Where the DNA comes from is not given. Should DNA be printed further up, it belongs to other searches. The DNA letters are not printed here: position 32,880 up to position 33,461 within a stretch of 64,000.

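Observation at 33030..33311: Small basic protein with an Hc1-like (chlamydial histone H1-like) N-terminal motif encoded in the palindrome spacer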

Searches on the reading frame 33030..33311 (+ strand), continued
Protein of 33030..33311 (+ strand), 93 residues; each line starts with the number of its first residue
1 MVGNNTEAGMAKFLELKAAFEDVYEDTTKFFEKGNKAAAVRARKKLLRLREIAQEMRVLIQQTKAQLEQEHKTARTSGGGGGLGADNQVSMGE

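Call 74: find_encoding_contigs(protein=P0023, flank=10000, max_places=2)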
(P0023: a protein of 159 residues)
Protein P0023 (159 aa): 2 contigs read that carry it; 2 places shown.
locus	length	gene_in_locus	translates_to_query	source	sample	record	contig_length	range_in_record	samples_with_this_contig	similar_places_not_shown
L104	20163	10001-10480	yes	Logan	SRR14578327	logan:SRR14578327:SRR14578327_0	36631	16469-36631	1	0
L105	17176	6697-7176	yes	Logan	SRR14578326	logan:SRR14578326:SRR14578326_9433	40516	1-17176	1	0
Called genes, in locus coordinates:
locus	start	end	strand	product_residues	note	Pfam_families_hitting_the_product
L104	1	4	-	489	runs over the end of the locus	-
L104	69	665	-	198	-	-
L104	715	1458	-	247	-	-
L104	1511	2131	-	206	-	PF00318:Ribosomal_S2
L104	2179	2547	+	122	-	-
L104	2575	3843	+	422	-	PF07571:TAF6_C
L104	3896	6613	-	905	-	PF25574:TPR_IMB1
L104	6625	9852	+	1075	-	PF16940:Tic110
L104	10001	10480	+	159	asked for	PF07432:Hc1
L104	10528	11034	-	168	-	PF03703:bPH_2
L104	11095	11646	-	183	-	PF00347:Ribosomal_L6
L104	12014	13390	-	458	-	PF17835:NOG1_N, PF03193:RsgA_GTPase (weak), PF01926:MMR_HSR1, PF06858:NOG1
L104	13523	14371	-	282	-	PF04857:CAF1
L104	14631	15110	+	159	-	-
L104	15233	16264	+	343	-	-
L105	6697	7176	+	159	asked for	PF07432:Hc1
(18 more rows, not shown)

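Call 75: search_protein_families(library=pfam, proteins=[P0222, P0225, P0035, P0023, L004:1501-1674:+, P0220, P0007], max_evalue=0.001)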
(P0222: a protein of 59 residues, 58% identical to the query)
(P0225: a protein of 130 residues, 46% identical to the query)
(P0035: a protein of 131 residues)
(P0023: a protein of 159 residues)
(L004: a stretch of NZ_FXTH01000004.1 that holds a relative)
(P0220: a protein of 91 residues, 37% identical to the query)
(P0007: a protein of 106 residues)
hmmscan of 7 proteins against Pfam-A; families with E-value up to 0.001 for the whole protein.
P0222 (59 aa): 1 family
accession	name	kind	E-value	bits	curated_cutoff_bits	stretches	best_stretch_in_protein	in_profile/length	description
PF07432.18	Hc1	-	1e-23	83.4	23.5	1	1-56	1-56/57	Histone H1-like protein Hc1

P0225 (130 aa): 1 family
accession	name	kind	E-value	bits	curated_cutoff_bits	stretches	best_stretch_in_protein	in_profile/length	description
PF07432.18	Hc1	-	2.1e-15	56.8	23.5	1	1-55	1-55/57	Histone H1-like protein Hc1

P0035 (131 aa): 1 family
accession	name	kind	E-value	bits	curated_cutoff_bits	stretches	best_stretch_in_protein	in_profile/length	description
PF07432.18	Hc1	-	5.5e-14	52.2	23.5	1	1-56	1-56/57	Histone H1-like protein Hc1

P0023 (159 aa): 2 families
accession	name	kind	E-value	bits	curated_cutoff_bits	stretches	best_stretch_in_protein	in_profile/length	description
PF07432.18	Hc1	-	1.7e-12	47.4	23.5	1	1-56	1-56/57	Histone H1-like protein Hc1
PF08484.17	Methyltransf_14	-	0.00071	19.8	23.5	1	23-116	29-123/160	C-methyltransferase C-terminal domain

L004:1501-1674:+ (58 aa): 1 family
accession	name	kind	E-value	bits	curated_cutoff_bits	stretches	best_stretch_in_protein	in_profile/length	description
PF07432.18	Hc1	-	6e-24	84.1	23.5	1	1-57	1-57/57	Histone H1-like protein Hc1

P0220 (91 aa): 1 family
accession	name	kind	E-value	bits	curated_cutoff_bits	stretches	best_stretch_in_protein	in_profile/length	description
PF07432.18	Hc1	-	4.8e-15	55.6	23.5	1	1-56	1-56/57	Histone H1-like protein Hc1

P0007 (106 aa): 1 family
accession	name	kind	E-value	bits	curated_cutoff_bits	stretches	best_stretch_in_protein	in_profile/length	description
PF07432.18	Hc1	-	1.3e-16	60.6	23.5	1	10-61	4-55/57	Histone H1-like protein Hc1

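Call 81: search_protein_families(library=phrogs, proteins=[P0001], max_evalue=0.01)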
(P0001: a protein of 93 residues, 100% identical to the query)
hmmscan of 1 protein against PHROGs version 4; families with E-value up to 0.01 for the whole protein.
P0001 (93 aa): 0 families

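Call 82: fold_search(model_id=the predicted structure, library=viral)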
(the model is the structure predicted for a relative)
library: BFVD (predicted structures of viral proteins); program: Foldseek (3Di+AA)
matches with E <= 10: 503; with E <= 0.001: 0
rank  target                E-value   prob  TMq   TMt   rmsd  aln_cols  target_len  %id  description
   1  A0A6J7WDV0            1.9e-02  1.00  0.61  0.63   6.5        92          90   23  Uncharacterized protein [uncultured Caudovirales phage]
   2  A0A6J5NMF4            3.7e-02  1.00  0.55  0.57   3.6        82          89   20  Uncharacterized protein [uncultured Caudovirales phage]
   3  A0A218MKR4            6.3e-02  1.00  0.56  0.56   2.4        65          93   26  Uncharacterized protein [uncultured virus]
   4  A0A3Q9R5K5            1.9e-01  1.00  0.55  0.68   0.6        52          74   25  (no name in the UniProt tables at hand)
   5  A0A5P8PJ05            2.2e-01  0.97  0.64  0.31  17.1       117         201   10  Uncharacterized protein [Stenotrophomonas phage Mendera]
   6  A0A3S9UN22            3.2e-01  0.54  0.42  0.30   7.8        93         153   17  Uncharacterized protein [Arthrobacter phage Maja]
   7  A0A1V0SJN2            3.7e-01  0.80  0.38  0.29   8.7        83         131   18  Uncharacterized protein [Klosneuvirus KNV1]
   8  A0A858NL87            3.7e-01  0.54  0.37  0.44   5.6        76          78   12  (no name in the UniProt tables at hand)
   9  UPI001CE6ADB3         3.9e-01  0.99  0.76  0.11   9.4        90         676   11  (no name look-up for this kind of identifier)
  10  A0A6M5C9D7            4.8e-01  0.97  0.56  0.64   2.4        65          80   17  (no name in the UniProt tables at hand)
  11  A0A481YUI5            4.8e-01  0.41  0.41  0.21   9.4       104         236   10  Uncharacterized protein [Marseillevirus LCMAC103]
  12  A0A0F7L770            5.1e-01  0.99  0.76  0.71   1.6        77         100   14  Uncharacterized protein [uncultured marine virus]
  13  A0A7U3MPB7            5.1e-01  0.91  0.62  0.33   8.8        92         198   12  (no name in the UniProt tables at hand)
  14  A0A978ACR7            5.5e-01  0.28  0.30  0.22  12.6        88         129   14  Uncharacterized protein [Enterococcus phage vB_Efa29212_3e]
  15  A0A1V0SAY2            5.8e-01  0.84  0.56  0.32   8.6        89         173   15  Uncharacterized protein [Catovirus CTV1]
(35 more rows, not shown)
